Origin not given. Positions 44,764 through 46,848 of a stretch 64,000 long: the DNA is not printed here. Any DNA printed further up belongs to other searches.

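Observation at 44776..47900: Very AT-rich islet next to the tRNAs carrying a 594-aa RecF/SMC-like ATPase with unknown C-terminal domain, plus an RHH protein and a broken zinc-ribbon gene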

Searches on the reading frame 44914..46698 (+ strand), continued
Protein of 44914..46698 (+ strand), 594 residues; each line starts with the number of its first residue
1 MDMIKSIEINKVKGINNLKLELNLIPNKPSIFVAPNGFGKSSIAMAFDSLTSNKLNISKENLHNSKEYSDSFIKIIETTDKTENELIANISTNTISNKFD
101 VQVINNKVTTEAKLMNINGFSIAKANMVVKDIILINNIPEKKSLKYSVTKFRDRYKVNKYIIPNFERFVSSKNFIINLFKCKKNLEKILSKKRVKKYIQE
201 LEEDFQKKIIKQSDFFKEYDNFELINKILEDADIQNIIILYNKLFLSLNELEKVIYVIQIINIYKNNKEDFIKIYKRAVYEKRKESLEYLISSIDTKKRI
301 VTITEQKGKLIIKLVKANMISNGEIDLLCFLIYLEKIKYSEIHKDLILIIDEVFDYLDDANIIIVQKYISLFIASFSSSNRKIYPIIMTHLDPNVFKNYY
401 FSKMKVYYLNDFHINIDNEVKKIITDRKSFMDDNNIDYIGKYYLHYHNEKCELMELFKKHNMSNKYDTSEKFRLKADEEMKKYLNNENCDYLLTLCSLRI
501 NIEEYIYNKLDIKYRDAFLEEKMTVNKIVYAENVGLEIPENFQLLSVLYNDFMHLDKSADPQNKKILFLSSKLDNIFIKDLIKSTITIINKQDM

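Call 21: find_related_loci(query=A1, collection=genome_contigs, flank=10000)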
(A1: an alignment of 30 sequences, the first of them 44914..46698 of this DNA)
Query A1 (594 aa) in genome_contigs; peptide patterns used: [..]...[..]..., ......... (x = any residue, [..] = any of these).
434 stretches matched a pattern; 284 encode a relative of the query (tblastn E <= 1e-3); the best 80 are kept; 80 distinct loci.
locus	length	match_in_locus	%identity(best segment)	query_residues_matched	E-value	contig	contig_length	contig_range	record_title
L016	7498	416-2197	74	1-594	0e+0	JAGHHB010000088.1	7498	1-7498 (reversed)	MAG: Bacilli bacterium isolate MAG.282 k127_1848361, whole genome shotgun sequence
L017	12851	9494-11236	62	1-585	0e+0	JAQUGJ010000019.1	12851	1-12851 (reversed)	MAG: Bacilli bacterium isolate STCSWMC_221 NODE_13813_length_12851_cov_7.252279_ST_CSWMC, whole genome shotgun sequence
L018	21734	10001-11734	35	4-587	7e-98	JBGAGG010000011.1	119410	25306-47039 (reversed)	MAG: Ignavibacteria bacterium isolate MAG_MBR_H125.35 MBRH125-35_opera_contig_824, whole genome shotgun sequence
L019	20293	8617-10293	36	17-583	6e-95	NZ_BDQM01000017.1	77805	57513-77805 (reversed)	Colwellia marinimaniae strain MTCD1, whole genome shotgun sequence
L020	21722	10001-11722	33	4-582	2e-94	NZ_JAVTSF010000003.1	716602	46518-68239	Pedobacter nyackensis strain MADA_2608 contig_0003, whole genome shotgun sequence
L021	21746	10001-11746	34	1-589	6e-94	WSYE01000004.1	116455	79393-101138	MAG: Desulfovibrionaceae bacterium isolate X3_MetaBAT.36 scaffold_236, whole genome shotgun sequence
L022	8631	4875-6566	35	12-582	7e-94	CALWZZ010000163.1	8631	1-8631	MAG: uncultured Clostridia bacterium isolate BRZ_BI__bin48 genome assembly, contig: BRZ_BI__NODE_7019_length_8631_cov_3.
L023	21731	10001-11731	34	4-585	6e-93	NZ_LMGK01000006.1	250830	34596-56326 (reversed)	Pseudomonas sp. Root562 contig_14, whole genome shotgun sequence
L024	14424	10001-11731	35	3-583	3e-92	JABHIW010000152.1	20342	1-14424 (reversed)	MAG: Candidatus Scalindua sp. isolate SI037_bin72 k141_3301542, whole genome shotgun sequence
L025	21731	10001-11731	35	3-583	3e-91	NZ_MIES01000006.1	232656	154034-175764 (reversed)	Saccharospirillum sp. MSK14-1 scaffold15_cov465_read234, whole genome shotgun sequence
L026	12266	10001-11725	33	4-586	4e-91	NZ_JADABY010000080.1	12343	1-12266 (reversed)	Citrobacter sp. Res13-Sevr-PEB04-36 seq_tig80, whole genome shotgun sequence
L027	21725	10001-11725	35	3-583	4e-93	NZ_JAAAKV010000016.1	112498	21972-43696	Emticicia sp. CRIBPO CRIBPO_16, whole genome shotgun sequence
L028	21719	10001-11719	32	4-582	3e-90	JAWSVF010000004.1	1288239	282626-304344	MAG: Pseudomonas sp. isolate BHT04_PCL_gam2 B9PCL_contig_214, whole genome shotgun sequence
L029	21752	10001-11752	34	3-590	3e-90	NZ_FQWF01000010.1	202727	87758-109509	Flavobacterium micromati strain DSM 17659, whole genome shotgun sequence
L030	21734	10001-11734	34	3-582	1e-89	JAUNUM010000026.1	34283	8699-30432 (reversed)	MAG: Bacteroidia bacterium isolate S5R_St_3 NODE_398_length_34283_cov_11.404377, whole genome shotgun sequence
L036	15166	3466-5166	35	12-584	3e-88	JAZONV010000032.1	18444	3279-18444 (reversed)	MAG: Clostridia bacterium isolate T1900045635_YK20190329.MAGScoT_cleanbin_000026 SGB_8089_k141_1158878, whole genome sho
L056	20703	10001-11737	35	3-583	2e-83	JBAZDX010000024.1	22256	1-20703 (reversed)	MAG: Sulfurimonas sp. isolate SO_2017_LW3_110 NODE_6033_length_22256_cov_7.758507_LW162_2017, whole genome shotgun seque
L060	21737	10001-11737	37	4-586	5e-83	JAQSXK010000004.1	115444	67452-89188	MAG: Clostridia bacterium isolate L_E1_T20_A_bin.143 scaffold_192, whole genome shotgun sequence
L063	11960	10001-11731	33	4-583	2e-82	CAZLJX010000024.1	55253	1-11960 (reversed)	MAG TPA_asm: uncultured Bacteroidales bacterium isolate SRP278314_co2_359 genome assembly, contig: NODE_905_length_55253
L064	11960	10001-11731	33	4-583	2e-82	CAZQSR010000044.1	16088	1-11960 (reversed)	MAG TPA_asm: uncultured Ignavibacteriaceae bacterium isolate binchicken_co190_329 genome assembly, contig: NODE_6175_len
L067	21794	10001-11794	32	3-585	3e-82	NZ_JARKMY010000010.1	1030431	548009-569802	Chryseolinea sp. H1M3-3 velvet_auto_127_10, whole genome shotgun sequence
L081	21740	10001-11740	32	2-584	1e-79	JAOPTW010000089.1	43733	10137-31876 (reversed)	MAG: Fibrobacterales bacterium isolate tPB_Fibr2 H3element_contig_690, whole genome shotgun sequence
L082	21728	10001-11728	33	4-583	3e-79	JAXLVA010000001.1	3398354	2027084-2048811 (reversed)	MAG: Cytophagaceae bacterium isolate STL-BAC44 C1.194.fa-1, whole genome shotgun sequence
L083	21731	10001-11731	32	4-583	1e-79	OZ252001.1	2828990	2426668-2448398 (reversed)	MAG: Flavobacteriaceae bacterium isolate 152202f0-0f10-42af-8a40-c72789308232 genome assembly, chromosome: 1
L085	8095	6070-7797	33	4-583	2e-79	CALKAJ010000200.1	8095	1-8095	MAG TPA_asm: uncultured Ignavibacteriae bacterium isolate SRR6007446_bin.4_CONCOCT_v1.1_MAG genome assembly, contig: ERZ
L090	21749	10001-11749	33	3-584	2e-78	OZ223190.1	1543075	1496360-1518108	MAG: uncultured Bacteroides sp. isolate 83517295-f76d-485f-aefc-f1c63b392a70 genome assembly, chromosome: 2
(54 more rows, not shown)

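Call 31: search_protein_families(library=pfam, proteins=[L018:11758-12453:+, L022:3815-4825:+, L030:9489-9983:+, L036:5200-6723:+, L060:9013-9975:+, L060:11764-12927:+, L056:6320-10000:+, L067:11811-12422:+, L081:7579-9960:+, L090:9233-9982:+], max_evalue=0.001)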
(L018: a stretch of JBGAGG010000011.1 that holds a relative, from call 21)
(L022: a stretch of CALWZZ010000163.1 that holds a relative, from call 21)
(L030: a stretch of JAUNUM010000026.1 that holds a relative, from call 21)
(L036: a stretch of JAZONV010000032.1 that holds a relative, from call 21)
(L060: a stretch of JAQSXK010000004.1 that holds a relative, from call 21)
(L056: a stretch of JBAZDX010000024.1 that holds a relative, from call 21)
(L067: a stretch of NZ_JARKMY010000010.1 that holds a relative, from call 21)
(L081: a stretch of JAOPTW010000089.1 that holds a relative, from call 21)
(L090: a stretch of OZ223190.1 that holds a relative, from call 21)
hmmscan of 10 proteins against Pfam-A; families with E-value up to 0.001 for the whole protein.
L018:11758-12453:+ (231 aa): 0 families

L022:3815-4825:+ (336 aa): 1 family
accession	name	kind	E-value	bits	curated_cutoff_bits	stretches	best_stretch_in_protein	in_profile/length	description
PF00078.32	RVT_1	-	2.4e-25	89.9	29.6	1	72-264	1-205/205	Reverse transcriptase (RNA-dependent DNA polymerase)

L030:9489-9983:+ (164 aa): 0 families

L036:5200-6723:+ (507 aa): 7 families
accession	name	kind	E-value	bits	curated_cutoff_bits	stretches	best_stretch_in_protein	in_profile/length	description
PF09848.15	SLFN-g3_helicase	-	6.6e-12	45.8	24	1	214-472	4-280/354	Schlafen group 3, DNA/RNA helicase domain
PF13604.12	AAA_30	-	5.1e-07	30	27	1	208-326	15-129/191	AAA domain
PF13245.12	AAA_19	-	1.2e-05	26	25.1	1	211-329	11-133/134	AAA domain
PF04851.21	ResIII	-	2.1e-05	24.9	22.5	0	191-246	4-58/164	Type III restriction enzyme, res subunit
PF01443.25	Viral_helicase1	-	6.2e-05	23.4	21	0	216-456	3-204/228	Viral superfamily 1 RNA helicase core domain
PF05970.20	PIF1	-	0.0001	22.4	25.9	1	191-244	2-54/223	PIF1-like helicase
PF25199.1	nSTAND_NTPase5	-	0.00046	20.5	34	0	196-251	26-81/145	Novel STAND NTPase 5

L060:9013-9975:+ (320 aa): 0 families

L060:11764-12927:+ (387 aa): 0 families

L056:6320-10000:+ (1226 aa): 4 families
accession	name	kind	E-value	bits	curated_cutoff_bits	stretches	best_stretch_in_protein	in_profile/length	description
PF07669.17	Eco57I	-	2.7e-27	96.4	25.3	1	320-570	1-169/171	Eco57I restriction-modification methylase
PF02384.22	N6_Mtase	-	4e-12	46.5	20.4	1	464-599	111-243/311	N-6 DNA Methylase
PF20473.4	MmeI_Mtase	-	1.1e-11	44.8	27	1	268-388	16-127/259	MmeI, DNA-methyltransferase domain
PF01170.24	UPF0020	-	7.1e-05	23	22.3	0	272-337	29-94/197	RMKL-like, methyltransferase domain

L067:11811-12422:+ (203 aa): 5 families
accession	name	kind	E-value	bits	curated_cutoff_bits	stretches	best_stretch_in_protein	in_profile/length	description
PF02223.23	Thymidylate_kin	-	1.7e-32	113.1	27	1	8-183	1-183/185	Thymidylate kinase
PF13476.12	AAA_23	-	6.2e-05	24.1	27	1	6-165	22-184/201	AAA domain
PF07728.20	AAA_5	-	0.00046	20.6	22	1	7-88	3-71/139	AAA domain (dynein-related subfamily)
PF00004.35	AAA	-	0.00079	20.3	21.2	0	7-37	2-29/131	ATPase family associated with various cellular activities (AAA)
PF13238.12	AAA_18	-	0.00089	20.2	29.4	0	6-142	1-113/128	AAA domain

L081:7579-9960:+ (793 aa): 5 families
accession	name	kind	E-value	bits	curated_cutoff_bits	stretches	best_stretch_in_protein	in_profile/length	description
PF09848.15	SLFN-g3_helicase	-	2.6e-106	356.3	24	1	263-608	1-354/354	Schlafen group 3, DNA/RNA helicase domain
PF04851.21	ResIII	-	1.5e-06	28.6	22.5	0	328-368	116-147/164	Type III restriction enzyme, res subunit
PF00717.28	Peptidase_S24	-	3.1e-05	24.1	23.3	1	652-744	2-84/116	Peptidase S24-like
PF13401.12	AAA_22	-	0.00018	22.3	27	1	263-359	5-104/130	AAA domain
PF13245.12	AAA_19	-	0.00031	21.4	25.1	0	260-350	8-103/134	AAA domain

L090:9233-9982:+ (249 aa): 0 families

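Call 32: predict_structure(alignment_id=A2)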
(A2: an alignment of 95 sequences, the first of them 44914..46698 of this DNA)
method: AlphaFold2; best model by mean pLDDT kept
length: 594 residues; sequences in the alignment: 95
mean_pLDDT: 89.9   pTM: 0.73
mean pLDDT of the five models: 89.9, 88.1, 88.0, 87.9, 87.6
residues with pLDDT >= 90: 400; 70-90: 178; 50-70: 15; < 50: 1
segments of 3 or more residues with pLDDT < 50: none
pLDDT, mean of each block of 10 residues (from residue 1): 94 92 93 82 94 94 92 96 96 96 85 75 78 93 94 91 91 94 95 94 93 87 93 94 89 94 96 96 92 81 93 87 89 91 92 90 93 93 95 84 85 76 86 86 93 92 93 96 91 92 95 96 91 94 85 70 71 84 93 66
secondary structure, 60 per line:
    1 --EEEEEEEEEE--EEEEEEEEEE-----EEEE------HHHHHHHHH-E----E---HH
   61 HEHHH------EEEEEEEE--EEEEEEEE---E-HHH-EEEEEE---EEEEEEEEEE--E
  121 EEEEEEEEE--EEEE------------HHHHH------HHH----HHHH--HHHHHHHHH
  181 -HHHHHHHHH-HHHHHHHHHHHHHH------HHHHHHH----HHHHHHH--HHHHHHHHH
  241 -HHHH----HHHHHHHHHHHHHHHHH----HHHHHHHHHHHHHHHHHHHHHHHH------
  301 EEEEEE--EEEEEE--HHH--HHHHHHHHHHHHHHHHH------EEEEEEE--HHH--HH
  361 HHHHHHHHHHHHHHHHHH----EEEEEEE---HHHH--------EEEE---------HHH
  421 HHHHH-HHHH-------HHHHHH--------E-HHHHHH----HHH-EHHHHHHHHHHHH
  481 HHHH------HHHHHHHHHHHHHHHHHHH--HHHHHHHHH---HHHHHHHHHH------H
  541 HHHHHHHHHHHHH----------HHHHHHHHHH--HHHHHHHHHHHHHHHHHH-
elements in order: E3-12 E15-24 E30-33 H40-48 E72-79 E82-89 E99-104 E108-117 E120-129 E132-135 H148-152 H166-169 H172-180 H182-190 H192-205 H212-218 H223-229 H232-240 H242-245 H250-266 H271-294 E301-306 E309-314 H322-338 E345-351 H359-378 E383-389 H393-396 E405-408 H418-425 H427-430 H438-443 H454-459 H469-484 H491-509 H512-520 H524-533 H540-553 H564-573 H576-593

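Call 35: fold_search(model_id=the predicted structure, library=pdb)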
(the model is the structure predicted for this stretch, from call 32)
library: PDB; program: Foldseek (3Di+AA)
matches with E <= 10: 527; with E <= 0.001: 102
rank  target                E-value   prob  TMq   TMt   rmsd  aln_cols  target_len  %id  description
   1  3tho_A                7.0e-08  1.00  0.27  0.42  19.6       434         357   17  Crystal structure of Mre11:Rad50 in its ATP/ADP bound state (released 2011-10-12)
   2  9n6b_C                1.7e-07  1.00  0.26  0.33  17.9       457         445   14  Structure of the retron IA complex with HNH nuclease in the "up" orientation (released 2025-04-23)
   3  9n6c_A                1.9e-07  1.00  0.25  0.33  19.1       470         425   14  Structure of the Retron IA Complex without the HNH Nuclease (released 2025-04-23)
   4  3qf7_A                2.5e-07  1.00  0.27  0.41  20.1       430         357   17  The Mre11:Rad50 complex forms an ATP dependent molecular clamp in DNA double-strand break repair (released 2011-04-20)
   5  5xns_A                2.5e-07  1.00  0.25  0.34  18.7       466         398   16  Crystal structure of the Smc head domain with an extended coiled coil bound to the C-terminal domain of ScpA derived f (released 2017-08-02)
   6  9n69_C                3.0e-07  1.00  0.26  0.32  18.4       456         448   13  Structure of the retron IA complex with HNH nuclease in the "down" orientation (released 2025-04-23)
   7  9n69_D                6.7e-07  1.00  0.24  0.31  19.1       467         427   14  Structure of the retron IA complex with HNH nuclease in the "down" orientation (released 2025-04-23)
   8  9kjz_C                6.7e-07  1.00  0.25  0.27  20.1       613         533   13  Cryo-EM structure of the Retron-Eco7 complex (state 3) (released 2025-11-12)
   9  4w9m_C                7.4e-07  1.00  0.27  0.42  20.6       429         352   15  AMPPNP bound Rad50 in complex with dsDNA (released 2015-01-14)
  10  9kjx_C                7.7e-07  1.00  0.27  0.30  18.3       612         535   12  Cryo-EM structure of the Retron-Eco7 complex (state 1) (released 2025-11-12)
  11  5da9_A                8.1e-07  1.00  0.26  0.33  21.2       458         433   14  ATP-gamma-S bound Rad50 from Chaetomium thermophilum in complex with the Rad50-binding domain of Mre11 (released 2016-03-02)
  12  7tve_D                9.4e-07  1.00  0.22  0.28  26.7       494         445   15  ATP and DNA bound SMC5/6 core complex (released 2022-06-22)
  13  9kjx_D                1.1e-06  1.00  0.24  0.26  20.8       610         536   13  Cryo-EM structure of the Retron-Eco7 complex (state 1) (released 2025-11-12)
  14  9kjx_E                1.2e-06  1.00  0.24  0.27  19.8       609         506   12  Cryo-EM structure of the Retron-Eco7 complex (state 1) (released 2025-11-12)
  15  3qf7_B                1.4e-06  1.00  0.27  0.41  20.3       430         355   17  The Mre11:Rad50 complex forms an ATP dependent molecular clamp in DNA double-strand break repair (released 2011-04-20)
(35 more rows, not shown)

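Call 38: search_solved_structures(query=A2, max_evalue=1)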
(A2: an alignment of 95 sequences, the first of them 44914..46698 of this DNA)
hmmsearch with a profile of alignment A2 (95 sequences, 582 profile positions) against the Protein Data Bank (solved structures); distinct sequences matched with E-value up to 1: 1.
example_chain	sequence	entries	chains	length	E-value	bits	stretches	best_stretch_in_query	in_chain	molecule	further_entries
4uf5_B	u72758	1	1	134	0.93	11.3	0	389-429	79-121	NUCLEAR FACTOR RELATED TO KAPPA-B-BINDING PROTEIN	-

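Call 78: list_cluster_members(proteins=[P0001, P0006, P0004, P0104, P0047])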
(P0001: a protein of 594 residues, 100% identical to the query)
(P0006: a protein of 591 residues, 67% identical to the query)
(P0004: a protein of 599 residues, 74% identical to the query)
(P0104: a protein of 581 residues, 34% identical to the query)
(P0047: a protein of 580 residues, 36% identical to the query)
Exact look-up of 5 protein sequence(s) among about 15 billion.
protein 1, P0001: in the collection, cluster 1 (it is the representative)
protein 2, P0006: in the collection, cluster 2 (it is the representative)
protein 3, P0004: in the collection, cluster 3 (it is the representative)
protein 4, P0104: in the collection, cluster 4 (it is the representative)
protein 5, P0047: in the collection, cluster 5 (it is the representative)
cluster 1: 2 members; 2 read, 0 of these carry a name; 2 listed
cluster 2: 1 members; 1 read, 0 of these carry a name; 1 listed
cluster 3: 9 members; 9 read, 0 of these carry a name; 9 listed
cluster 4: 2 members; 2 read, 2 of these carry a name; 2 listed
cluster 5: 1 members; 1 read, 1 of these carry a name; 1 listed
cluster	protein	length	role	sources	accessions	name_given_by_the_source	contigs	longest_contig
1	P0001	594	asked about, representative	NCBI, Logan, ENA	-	-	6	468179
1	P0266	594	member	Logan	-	-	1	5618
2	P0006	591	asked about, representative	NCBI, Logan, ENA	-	-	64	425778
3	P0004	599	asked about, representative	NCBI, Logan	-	-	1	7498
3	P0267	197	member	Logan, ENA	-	-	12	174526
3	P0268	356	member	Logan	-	-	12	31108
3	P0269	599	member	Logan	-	-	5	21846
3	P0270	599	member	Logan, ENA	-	-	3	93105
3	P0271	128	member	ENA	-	-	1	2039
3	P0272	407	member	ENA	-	-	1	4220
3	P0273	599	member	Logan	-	-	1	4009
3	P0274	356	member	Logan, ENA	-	-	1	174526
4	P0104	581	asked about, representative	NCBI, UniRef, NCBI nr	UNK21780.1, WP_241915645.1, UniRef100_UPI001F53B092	ATP-binding protein [Yersinia intermedia] | ATP-binding protein n=1 Tax=Yersinia intermedia TaxID=631 RepID=UPI001F53B092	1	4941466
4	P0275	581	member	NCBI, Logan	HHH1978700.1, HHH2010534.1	TPA: hypothetical protein ACPZUA_001661 [Yersinia enterocolitica]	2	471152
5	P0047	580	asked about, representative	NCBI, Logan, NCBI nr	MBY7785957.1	ABC transporter ATP-binding protein [Vibrio fluvialis]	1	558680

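Call 79: search_protein_families(library=pfam, alignment_id=A1, max_evalue=0.01)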
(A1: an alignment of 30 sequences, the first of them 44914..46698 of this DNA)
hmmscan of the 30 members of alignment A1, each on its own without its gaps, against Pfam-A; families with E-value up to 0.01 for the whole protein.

A. member 1, window:44914-46698:+ (594 aa): 0 families

B. families by the number of members that match (of 30 scanned): 6 families
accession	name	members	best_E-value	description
PF02463.25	SMC_N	23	2.3e-09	RecF/RecN/SMC N terminal domain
PF13175.12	AAA_15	3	4.5e-06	AAA ATPase domain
PF13476.12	AAA_23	3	7.9e-05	AAA domain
PF00005.33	ABC_tran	3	0.0021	ABC transporter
PF19057.6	PH_19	1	0.0016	PH domain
PF13304.12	AAA_21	1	0.0016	AAA domain, putative AbiEii toxin, Type IV TA system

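Call 80: search_protein_families(library=padloc, alignment_id=A1, max_evalue=0.01)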
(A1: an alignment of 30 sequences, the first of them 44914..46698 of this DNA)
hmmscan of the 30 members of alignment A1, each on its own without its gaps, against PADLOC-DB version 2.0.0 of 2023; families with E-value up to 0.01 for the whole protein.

A. member 1, window:44914-46698:+ (594 aa): 1 family
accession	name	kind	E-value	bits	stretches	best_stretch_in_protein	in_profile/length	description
PDLC04135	mad3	-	0.0069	14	0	3-399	1-330/374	mads_3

B. families by the number of members that match (of 30 scanned): 32 families (the first 25 are shown)
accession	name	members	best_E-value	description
PDLC04135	mad3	27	8.9e-09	mads_3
PDLC04140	mad8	20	4.3e-07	mads_8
PDLC00271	PtuA1|PtuA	13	3.4e-08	AAA ATPase domain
PDLC02335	AbiLi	11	1.7e-06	AbiLi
PDLC05023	PDC-S46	10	2e-10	-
PDLC02914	ATPase-Toprim_I-B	8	1.3e-06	-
PDLC02979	AriA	6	4e-07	-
PDLC00278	PtuA1|PtuA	6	8.7e-05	AAA ATPase domain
PDLC00298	PtuA1|PtuA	5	3.1e-05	AAA ATPase domain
PDLC04175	HEC-01A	5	7.3e-05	-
PDLC00269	PtuA1|PtuA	5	0.00048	AAA ATPase domain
PDLC00295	PtuA1|PtuA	5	0.0009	AAA ATPase domain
PDLC03865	LmuB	4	0.00019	-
PDLC02358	Old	3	3.8e-06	Old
PDLC03859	LmuB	3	1.9e-05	-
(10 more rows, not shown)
